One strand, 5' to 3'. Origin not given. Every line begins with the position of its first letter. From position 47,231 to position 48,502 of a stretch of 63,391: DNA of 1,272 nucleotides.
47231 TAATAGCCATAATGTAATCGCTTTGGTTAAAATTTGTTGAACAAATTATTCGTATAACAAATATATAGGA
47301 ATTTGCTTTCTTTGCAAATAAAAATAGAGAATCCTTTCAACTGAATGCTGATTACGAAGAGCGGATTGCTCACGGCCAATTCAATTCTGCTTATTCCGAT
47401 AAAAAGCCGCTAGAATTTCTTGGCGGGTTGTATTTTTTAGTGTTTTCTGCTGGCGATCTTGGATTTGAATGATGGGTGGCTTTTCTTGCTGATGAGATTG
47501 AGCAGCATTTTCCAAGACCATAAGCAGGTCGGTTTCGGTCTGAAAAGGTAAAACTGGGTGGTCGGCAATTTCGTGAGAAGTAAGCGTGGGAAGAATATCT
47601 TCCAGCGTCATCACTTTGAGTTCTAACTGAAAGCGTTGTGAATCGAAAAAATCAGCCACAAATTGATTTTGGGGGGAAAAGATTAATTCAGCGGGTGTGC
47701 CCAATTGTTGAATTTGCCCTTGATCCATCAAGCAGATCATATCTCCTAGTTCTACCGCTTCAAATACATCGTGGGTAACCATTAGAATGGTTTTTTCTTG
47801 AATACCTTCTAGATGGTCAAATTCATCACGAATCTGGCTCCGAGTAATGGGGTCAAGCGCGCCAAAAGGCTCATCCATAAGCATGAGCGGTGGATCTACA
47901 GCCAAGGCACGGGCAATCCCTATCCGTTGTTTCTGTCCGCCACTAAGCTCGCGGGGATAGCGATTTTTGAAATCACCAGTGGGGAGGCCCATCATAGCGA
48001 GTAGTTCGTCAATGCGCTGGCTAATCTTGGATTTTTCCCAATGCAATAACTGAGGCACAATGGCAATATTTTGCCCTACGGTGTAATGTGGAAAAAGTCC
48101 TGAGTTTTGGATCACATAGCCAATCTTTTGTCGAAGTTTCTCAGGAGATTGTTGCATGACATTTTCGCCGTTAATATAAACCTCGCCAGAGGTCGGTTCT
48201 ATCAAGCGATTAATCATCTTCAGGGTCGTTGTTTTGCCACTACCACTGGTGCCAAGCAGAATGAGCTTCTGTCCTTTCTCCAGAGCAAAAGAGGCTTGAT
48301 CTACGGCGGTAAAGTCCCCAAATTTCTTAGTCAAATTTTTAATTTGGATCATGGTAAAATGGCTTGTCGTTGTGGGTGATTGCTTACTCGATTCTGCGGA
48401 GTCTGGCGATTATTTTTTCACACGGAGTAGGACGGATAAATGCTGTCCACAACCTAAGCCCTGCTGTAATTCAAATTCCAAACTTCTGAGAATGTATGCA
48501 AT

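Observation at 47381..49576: Divergent EgtD-like methyltransferase-fold protein co-directional with an orphan betaine-type ABC ATPase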

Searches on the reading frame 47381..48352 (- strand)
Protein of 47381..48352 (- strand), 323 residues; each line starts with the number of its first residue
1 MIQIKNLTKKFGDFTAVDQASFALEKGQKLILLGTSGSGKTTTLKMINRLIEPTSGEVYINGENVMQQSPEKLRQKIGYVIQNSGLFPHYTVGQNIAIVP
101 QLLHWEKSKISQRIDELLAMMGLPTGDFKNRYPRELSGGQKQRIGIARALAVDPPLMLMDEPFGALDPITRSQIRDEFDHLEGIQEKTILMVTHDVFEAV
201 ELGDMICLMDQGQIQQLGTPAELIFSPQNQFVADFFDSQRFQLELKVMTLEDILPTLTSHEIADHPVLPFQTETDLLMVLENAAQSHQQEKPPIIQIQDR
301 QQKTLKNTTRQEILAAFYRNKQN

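Call 3: search_protein_families(library=pfam, proteins=[window:47381-48352:-], max_evalue=1)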
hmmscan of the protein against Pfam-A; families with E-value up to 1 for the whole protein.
window:47381-48352:- (323 aa): 23 families
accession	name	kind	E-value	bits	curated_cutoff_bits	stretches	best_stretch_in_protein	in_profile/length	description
PF00005.33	ABC_tran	-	2.1e-37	129.2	25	1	18-163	2-136/137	ABC transporter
PF13304.12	AAA_21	-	1.1e-06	29.4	27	1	114-197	215-301/304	AAA domain, putative AbiEii toxin, Type IV TA system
PF20720.3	nSTAND3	-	0.00022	21.4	27.2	1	16-47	6-37/155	Novel STAND NTPase 3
PF00503.26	G-alpha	-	0.00023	20.8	48.8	1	25-60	19-49/333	G-protein alpha subunit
PF02463.25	SMC_N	-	0.0008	19.3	40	1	53-180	106-185/220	RecF/RecN/SMC N terminal domain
PF13401.12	AAA_22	-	0.0024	18.6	27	1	30-82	8-59/130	AAA domain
PF13555.12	AAA_29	-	0.0068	16.6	27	1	20-55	15-50/61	P-loop containing region of AAA domain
PF24389.1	ORC-CDC6-like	-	0.0098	15.1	27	1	21-47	25-52/571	ORC-CDC6-like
PF13604.12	AAA_30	-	0.012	15.8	27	1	28-59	19-50/191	AAA domain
PF13191.12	AAA_16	-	0.02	15.9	32.6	0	29-54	26-51/167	AAA ATPase domain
PF06414.18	Zeta_toxin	-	0.02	14.8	22.3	1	30-71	19-60/199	Zeta toxin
PF13245.12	AAA_19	-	0.021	15.4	25.1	1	28-57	12-41/134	AAA domain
PF00437.27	T2SSE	-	0.023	13.8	24.9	1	23-54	137-169/370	Type II/IV secretion system protein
PF00006.31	ATP-synt_ab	-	0.026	14.6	29.5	1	21-50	8-37/213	ATP synthase alpha/beta family, nucleotide-binding domain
PF01078.27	Mg_chelatase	-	0.026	14.4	20.3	1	21-92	16-85/207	Magnesium chelatase, subunit ChlI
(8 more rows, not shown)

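Call 4: search_protein_families(library=ncbifam, proteins=[window:47381-48352:-], max_evalue=1)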
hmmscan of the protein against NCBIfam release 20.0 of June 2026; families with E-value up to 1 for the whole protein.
window:47381-48352:- (323 aa): 196 families (the best 25 are shown)
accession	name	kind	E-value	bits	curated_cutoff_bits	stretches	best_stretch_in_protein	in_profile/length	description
TIGR01186.1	proV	subfamily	1e-88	297.9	326.6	1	10-255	2-249/363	betaine/proline/choline family ABC transporter ATP-binding protein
TIGR00968.1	3a0106s01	subfamily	1.1e-66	224.8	342.75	1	2-237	1-232/237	sulfate ABC transporter ATP-binding protein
TIGR03265.1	PhnT2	equivalog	8.5e-66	222.6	457.7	1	2-239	5-238/353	putative 2-aminoethylphosphonate ABC transporter ATP-binding protein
NF040840.2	tungstate_WtpC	equivalog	6e-61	206.6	440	1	1-237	1-232/347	tungstate ABC transporter ATP-binding protein WtpC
TIGR03415.1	ABC_choXWV_ATP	equivalog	6.7e-61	206.3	483.75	1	6-306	29-332/382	choline ABC transporter ATP-binding protein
NF043075.1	MMSYN1_0197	equivalog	2.9e-59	200.7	550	1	1-238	2-235/341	spermidine/putrescine ABC transporter ATP-binding protein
NF006987.0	PRK09452.1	equivalog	1.2e-57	195.3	482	1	1-238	17-250/378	spermidine/putrescine ABC transporter ATP-binding protein PotA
TIGR01187.1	potA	subfamily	2.5e-56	191.1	355.6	1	32-240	1-205/325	polyamine ABC transporter ATP-binding protein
NF008513.0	PRK11432.1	equivalog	7.4e-56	189.5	496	1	2-242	7-244/351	ferric ABC transporter ATP-binding protein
NF008653.0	PRK11650.1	subfamily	9.3e-56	189.4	432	1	2-245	4-244/357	sn-glycerol-3-phosphate ABC transporter ATP-binding protein UgpC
NF008105.0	PRK10851.1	equivalog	3.9e-55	187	502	1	2-238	3-239/362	sulfate/thiosulfate ABC transporter ATP-binding protein CysA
NF040933.2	ABC_arch_GlcV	equivalog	4.1e-55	187.1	450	1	2-238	3-244/357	glucose ABC transporter ATP-binding protein GlcV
TIGR03258.1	PhnT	equivalog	3.2e-53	181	499.15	1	2-237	9-241/359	2-aminoethylphosphonate ABC transport system ATP-binding subunit PhnT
NF007480.0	PRK10070.1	equivalog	3.4e-53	180.9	444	1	9-238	36-267/400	glycine betaine/L-proline ABC transporter ATP-binding protein ProV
NF008233.0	PRK11000.1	equivalog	6.2e-52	176.6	568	1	2-247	4-246/369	maltose/maltodextrin ABC transporter ATP-binding protein MalK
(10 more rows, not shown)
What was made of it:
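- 47381..48352 (-): Gene for the 323-aa OpuC/OpuA-type ('osmoprotectant transport system') ABC ATPase. TIGR01186 proV subfamily, 297.9 bits (call 4).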

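Call 37: find_homologous_proteins(query=window:47381-48352:-, max_evalue=1e-40)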
Query window:47381-48352:- (323 aa): 7994 proteins with E <= 1e-40 among 8000 candidates; the best 120 are listed.
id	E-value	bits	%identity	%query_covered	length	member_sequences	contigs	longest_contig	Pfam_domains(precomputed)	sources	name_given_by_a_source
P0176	2.2e-209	712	100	100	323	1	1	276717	PF00005.34,PF13304.13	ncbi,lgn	-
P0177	1.1e-129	450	66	100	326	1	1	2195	PF00005.34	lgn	-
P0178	1.6e-125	437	63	99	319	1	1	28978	PF00005.34,PF13304.13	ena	-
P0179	1.4e-123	430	62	100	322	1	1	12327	PF00005.34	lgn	-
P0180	5.3e-123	428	60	100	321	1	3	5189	PF00005.34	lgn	-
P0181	6.1e-122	425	61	99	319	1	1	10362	PF00005.34,PF13304.13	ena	-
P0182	9.5e-121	421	59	100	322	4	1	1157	PF00005.34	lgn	-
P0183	1.8e-119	417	60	98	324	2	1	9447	PF00005.34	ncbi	-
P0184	1.9e-119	417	60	99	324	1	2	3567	PF00005.34,PF13304.13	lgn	-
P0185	6.2e-118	412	58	99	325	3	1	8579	PF00005.34,PF13304.13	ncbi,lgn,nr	ncbi:MAG: ABC transporter ATP-binding protein [Thermodesulfobacteriota bacterium]|nr:ABC transporter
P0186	9.1e-117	408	58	100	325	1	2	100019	PF00005.34,PF13304.13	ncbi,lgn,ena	-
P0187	1.6e-116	407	58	99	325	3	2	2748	PF00005.34,PF13304.13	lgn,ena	-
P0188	4.1e-116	406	58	99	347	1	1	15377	PF00005.34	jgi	jgi:osmoprotectant transport system ATP-binding protein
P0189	4.4e-116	406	59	99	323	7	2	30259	PF00005.34,PF13304.13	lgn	-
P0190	5.2e-116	405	59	99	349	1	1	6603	PF00005.34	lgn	-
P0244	4.9e-110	386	56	100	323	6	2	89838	PF00005.34,PF13304.13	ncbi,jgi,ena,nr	ncbi:MAG TPA: glycine/betaine ABC transporter ATP-binding protein [Microscillaceae bacterium]|nr:gly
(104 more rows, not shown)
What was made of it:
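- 47381..48352 (-): 55-66% identical over its full length to thousands of ~325-aa homologues (call 37).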

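Call 38: find_encoding_contigs(protein=P0244, flank=6000, max_places=2)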
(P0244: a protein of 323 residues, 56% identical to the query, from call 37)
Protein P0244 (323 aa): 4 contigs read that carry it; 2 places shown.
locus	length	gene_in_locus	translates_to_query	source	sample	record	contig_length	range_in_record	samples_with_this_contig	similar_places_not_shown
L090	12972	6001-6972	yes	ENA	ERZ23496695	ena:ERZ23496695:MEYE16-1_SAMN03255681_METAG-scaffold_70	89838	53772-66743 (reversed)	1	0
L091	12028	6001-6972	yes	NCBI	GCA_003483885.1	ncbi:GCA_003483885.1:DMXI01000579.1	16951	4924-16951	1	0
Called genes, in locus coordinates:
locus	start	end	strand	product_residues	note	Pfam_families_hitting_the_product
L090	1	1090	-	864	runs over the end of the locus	PF00560:LRR_1 (faint), PF12799:LRR_4, PF13855:LRR_8 (weak), PF12799:LRR_4 (weak), PF00071:Ras, PF08477:Roc, PF16095:COR-A, PF25497:COR-B, +2 more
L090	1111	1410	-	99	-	PF01541:GIY-YIG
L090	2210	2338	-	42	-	-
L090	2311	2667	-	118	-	-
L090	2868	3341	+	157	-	PF06718:DUF1203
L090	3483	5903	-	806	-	PF00004:AAA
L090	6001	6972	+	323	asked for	PF00005:ABC_tran, PF13304:AAA_21 (faint)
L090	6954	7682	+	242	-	PF23211:LRR_LRWD1 (faint), PF00560:LRR_1 (faint), PF23598:LRR_14, PF13855:LRR_8 (weak), PF12799:LRR_4 (weak), PF23598:LRR_14, PF13855:LRR_8, PF12799:LRR_4 (weak)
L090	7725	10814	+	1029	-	-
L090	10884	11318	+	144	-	PF22544:HYDIN_VesB_CFA65-like_Ig, PF07610:DUF1573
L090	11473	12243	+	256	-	PF00106:adh_short, PF13561:adh_short_C2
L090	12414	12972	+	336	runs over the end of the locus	PF01734:Patatin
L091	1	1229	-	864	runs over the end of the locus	PF00560:LRR_1 (faint), PF12799:LRR_4, PF13855:LRR_8 (weak), PF12799:LRR_4 (weak), PF00071:Ras, PF08477:Roc, PF16095:COR-A, PF25497:COR-B, +2 more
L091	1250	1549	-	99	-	PF01541:GIY-YIG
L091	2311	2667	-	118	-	-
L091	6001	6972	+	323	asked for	PF00005:ABC_tran, PF13304:AAA_21 (faint)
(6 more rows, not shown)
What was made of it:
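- Orphan copies seem to be the rule in this family (call 38).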

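Call 39: find_encoding_contigs(protein=P0185, flank=5000, max_places=1)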
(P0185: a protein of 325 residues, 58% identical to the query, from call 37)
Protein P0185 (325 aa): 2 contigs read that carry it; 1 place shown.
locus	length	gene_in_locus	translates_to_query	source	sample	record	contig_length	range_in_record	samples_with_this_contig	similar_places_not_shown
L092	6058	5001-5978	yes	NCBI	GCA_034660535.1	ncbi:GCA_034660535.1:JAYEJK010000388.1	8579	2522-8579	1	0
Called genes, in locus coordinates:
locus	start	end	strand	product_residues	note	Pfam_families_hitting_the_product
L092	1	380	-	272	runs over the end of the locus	PF18075:FtsX_ECD, PF02687:FtsX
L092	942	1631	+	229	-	PF00005:ABC_tran, PF13304:AAA_21 (faint), PF02463:SMC_N (weak)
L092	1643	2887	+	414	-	PF12704:MacB_PCD, PF02687:FtsX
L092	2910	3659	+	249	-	PF17131:TP_0789-like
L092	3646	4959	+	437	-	-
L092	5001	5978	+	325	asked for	PF00005:ABC_tran, PF13304:AAA_21 (faint)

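Call 53: search_solved_structures(query=window:47381-48352:-, max_evalue=1e-30, show_alignments=2)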
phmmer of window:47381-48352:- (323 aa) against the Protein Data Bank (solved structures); distinct sequences matched with E-value up to 1e-30: 118 (the best 60 are shown).
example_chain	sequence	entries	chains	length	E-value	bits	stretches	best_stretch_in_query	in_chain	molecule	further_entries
7ahc_D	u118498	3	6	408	5.4e-57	196.8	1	7-271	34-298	ABC-type proline/glycine betaine transport system ATPase component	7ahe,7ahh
7ahd_C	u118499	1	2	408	1.4e-56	195.4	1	7-271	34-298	ABC-type proline/glycine betaine transport system ATPase component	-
7w01_A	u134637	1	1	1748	1.8e-56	195.1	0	2-220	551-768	Phospholipid-transporting ATPase ABCA3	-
8j5q_D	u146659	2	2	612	7.7e-56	193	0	8-232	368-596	Uncharacterized ABC transporter ATP-binding protein Rv1281c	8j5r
8wd9_D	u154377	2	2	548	9.5e-56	192.7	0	15-234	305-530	Probable dipeptide-transport ATP-binding protein ABC transporter DppD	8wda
7w02_A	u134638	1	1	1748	1.2e-55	192.3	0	2-220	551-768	Phospholipid-transporting ATPase ABCA3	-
8j5s_D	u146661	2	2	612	5.2e-55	190.3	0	8-232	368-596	Uncharacterized ABC transporter ATP-binding protein Rv1281c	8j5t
8wdb_D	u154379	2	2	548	6.6e-55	189.9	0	15-234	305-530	Probable dipeptide-transport ATP-binding protein ABC transporter DppD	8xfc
1v43_A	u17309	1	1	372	6e-54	186.8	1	2-241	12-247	sugar-binding transport ATP-binding protein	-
1vci_A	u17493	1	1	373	6.1e-54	186.7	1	2-241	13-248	sugar-binding transport ATP-binding protein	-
2d62_A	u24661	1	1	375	1.3e-52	182.3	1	3-240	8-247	multiple sugar-binding transport ATP-binding protein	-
2it1_A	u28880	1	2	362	2.2e-50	175.1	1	2-240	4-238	362aa long hypothetical maltose/maltodextrin transport ATP-binding protein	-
8zpx_B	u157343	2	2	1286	1.5e-48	169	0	18-239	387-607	ABC transporter B family member 1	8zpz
9juj_A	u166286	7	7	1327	1.7e-48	168.9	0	18-239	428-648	ABC transporter B family member 1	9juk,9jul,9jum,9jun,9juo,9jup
1g29_1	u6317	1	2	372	2.6e-48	168.2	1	4-242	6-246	MALTOSE TRANSPORT PROTEIN MALK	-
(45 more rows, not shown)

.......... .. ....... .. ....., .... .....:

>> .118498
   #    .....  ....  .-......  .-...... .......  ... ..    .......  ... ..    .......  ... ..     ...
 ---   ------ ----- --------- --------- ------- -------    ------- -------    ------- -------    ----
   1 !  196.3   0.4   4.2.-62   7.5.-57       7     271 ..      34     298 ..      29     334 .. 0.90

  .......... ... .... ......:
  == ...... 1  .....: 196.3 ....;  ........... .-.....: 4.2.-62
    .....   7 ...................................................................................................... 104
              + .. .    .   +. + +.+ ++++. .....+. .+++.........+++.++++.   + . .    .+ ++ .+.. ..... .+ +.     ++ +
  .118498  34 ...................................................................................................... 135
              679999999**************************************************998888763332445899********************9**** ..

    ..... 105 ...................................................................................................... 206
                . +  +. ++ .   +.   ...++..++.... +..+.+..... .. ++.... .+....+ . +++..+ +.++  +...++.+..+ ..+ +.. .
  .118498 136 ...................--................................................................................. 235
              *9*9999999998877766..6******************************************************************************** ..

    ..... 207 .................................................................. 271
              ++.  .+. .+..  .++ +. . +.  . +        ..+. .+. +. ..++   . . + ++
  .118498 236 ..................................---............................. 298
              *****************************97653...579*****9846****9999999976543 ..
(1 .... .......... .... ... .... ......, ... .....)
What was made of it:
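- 47381..48352 (-): Best PDB sequence match is OpuA ATPase 7ahc, E 5e-57 (call 53).
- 47384..47617 (-): C-terminal tail of the ATPase (aa 246-323): a single CBS-like module. The OpuAA alignment runs into the start of CBS1 (call 53).
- On OpuA/OpuC-type betaine ABC importer ATPase (TIGR01186 proV subfamily): The OpuAA alignment enters CBS1 (call 53).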

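Call 57: search_protein_families(library=pfam, alignment_id=A3, max_evalue=0.1)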
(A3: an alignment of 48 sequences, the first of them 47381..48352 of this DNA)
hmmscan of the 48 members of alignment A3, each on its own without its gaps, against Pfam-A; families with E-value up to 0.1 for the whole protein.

A. member 1, window:47381-48352:- (323 aa): 20 families
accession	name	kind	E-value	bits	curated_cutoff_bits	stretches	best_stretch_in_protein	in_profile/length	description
PF00005.33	ABC_tran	-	2.1e-37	129.2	25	1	18-163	2-136/137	ABC transporter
PF13304.12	AAA_21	-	1.1e-06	29.4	27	1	114-197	215-301/304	AAA domain, putative AbiEii toxin, Type IV TA system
PF20720.3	nSTAND3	-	0.00022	21.4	27.2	1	16-47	6-37/155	Novel STAND NTPase 3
PF00503.26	G-alpha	-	0.00023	20.8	48.8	1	25-60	19-49/333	G-protein alpha subunit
PF02463.25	SMC_N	-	0.0008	19.3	40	1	53-180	106-185/220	RecF/RecN/SMC N terminal domain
PF13401.12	AAA_22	-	0.0024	18.6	27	1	30-82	8-59/130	AAA domain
PF13555.12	AAA_29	-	0.0068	16.6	27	1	20-55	15-50/61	P-loop containing region of AAA domain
PF24389.1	ORC-CDC6-like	-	0.0098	15.1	27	1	21-47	25-52/571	ORC-CDC6-like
PF13604.12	AAA_30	-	0.012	15.8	27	1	28-59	19-50/191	AAA domain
PF13191.12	AAA_16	-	0.02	15.9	32.6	0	29-54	26-51/167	AAA ATPase domain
PF06414.18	Zeta_toxin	-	0.02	14.8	22.3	1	30-71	19-60/199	Zeta toxin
PF13245.12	AAA_19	-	0.021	15.4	25.1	1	28-57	12-41/134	AAA domain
PF00437.27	T2SSE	-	0.023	13.8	24.9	1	23-54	137-169/370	Type II/IV secretion system protein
PF00006.31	ATP-synt_ab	-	0.026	14.6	29.5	1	21-50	8-37/213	ATP synthase alpha/beta family, nucleotide-binding domain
PF01078.27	Mg_chelatase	-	0.026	14.4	20.3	1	21-92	16-85/207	Magnesium chelatase, subunit ChlI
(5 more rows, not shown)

B. families by the number of members that match (of 48 scanned): 50 families (the first 25 are shown)
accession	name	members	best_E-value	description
PF00005.33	ABC_tran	48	1e-40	ABC transporter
PF13304.12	AAA_21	48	4e-09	AAA domain, putative AbiEii toxin, Type IV TA system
PF13401.12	AAA_22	48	8.5e-05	AAA domain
PF13604.12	AAA_30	42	0.00088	AAA domain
PF02463.25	SMC_N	40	3.8e-05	RecF/RecN/SMC N terminal domain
PF00503.26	G-alpha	40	0.00011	G-protein alpha subunit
PF20720.3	nSTAND3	38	1.3e-05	Novel STAND NTPase 3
PF13245.12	AAA_19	38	0.0012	AAA domain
PF24389.1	ORC-CDC6-like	37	0.0011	ORC-CDC6-like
PF00004.35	AAA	36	0.0007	ATPase family associated with various cellular activities (AAA)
PF03215.21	Rad17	35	0.00042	Rad17 P-loop domain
PF03193.22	RsgA_GTPase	25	0.025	RsgA GTPase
PF06414.18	Zeta_toxin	23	0.00011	Zeta toxin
PF25199.1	nSTAND_NTPase5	23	0.0042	Novel STAND NTPase 5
PF13555.12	AAA_29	22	0.00028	P-loop containing region of AAA domain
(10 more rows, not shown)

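Call 60: find_encoding_contigs(protein=P0179, flank=8000, max_places=2)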
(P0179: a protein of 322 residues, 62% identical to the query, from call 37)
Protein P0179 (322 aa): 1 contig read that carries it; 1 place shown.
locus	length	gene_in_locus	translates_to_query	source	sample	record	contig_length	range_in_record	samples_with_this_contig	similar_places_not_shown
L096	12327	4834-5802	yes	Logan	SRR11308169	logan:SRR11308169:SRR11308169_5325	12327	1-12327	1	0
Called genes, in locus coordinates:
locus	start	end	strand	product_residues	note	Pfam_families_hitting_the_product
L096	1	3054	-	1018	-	?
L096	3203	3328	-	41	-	-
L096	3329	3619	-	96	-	-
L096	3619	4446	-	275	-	PF00474:SSF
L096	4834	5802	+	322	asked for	PF00005:ABC_tran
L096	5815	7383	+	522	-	PF00528:BPD_transp_1, PF04069:OpuAC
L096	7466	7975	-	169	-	PF01965:DJ-1_PfpI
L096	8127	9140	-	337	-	PF01087:GalP_UDP_transf, PF16268:DUF4921 (faint), PF16285:DUF4931_N (faint), PF02744:GalP_UDP_tr_C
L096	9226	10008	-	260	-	PF01149:Fapy_DNA_glyco, PF06831:H2TH, PF06827:zf-FPG_IleRS (faint), PF07191:Zn_ribbon_6 (faint)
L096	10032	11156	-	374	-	PF13398:Peptidase_M50B (weak), PF02163:Peptidase_M50, PF00571:CBS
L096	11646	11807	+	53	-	PF00301:Rubredoxin, PF21349:RUBY_RBDX (faint)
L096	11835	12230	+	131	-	PF01880:Desulfoferrodox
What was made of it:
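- The nearest non-Microscillaceae ATPase (62% identity) sits beside a fused permease/binding protein (call 60).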
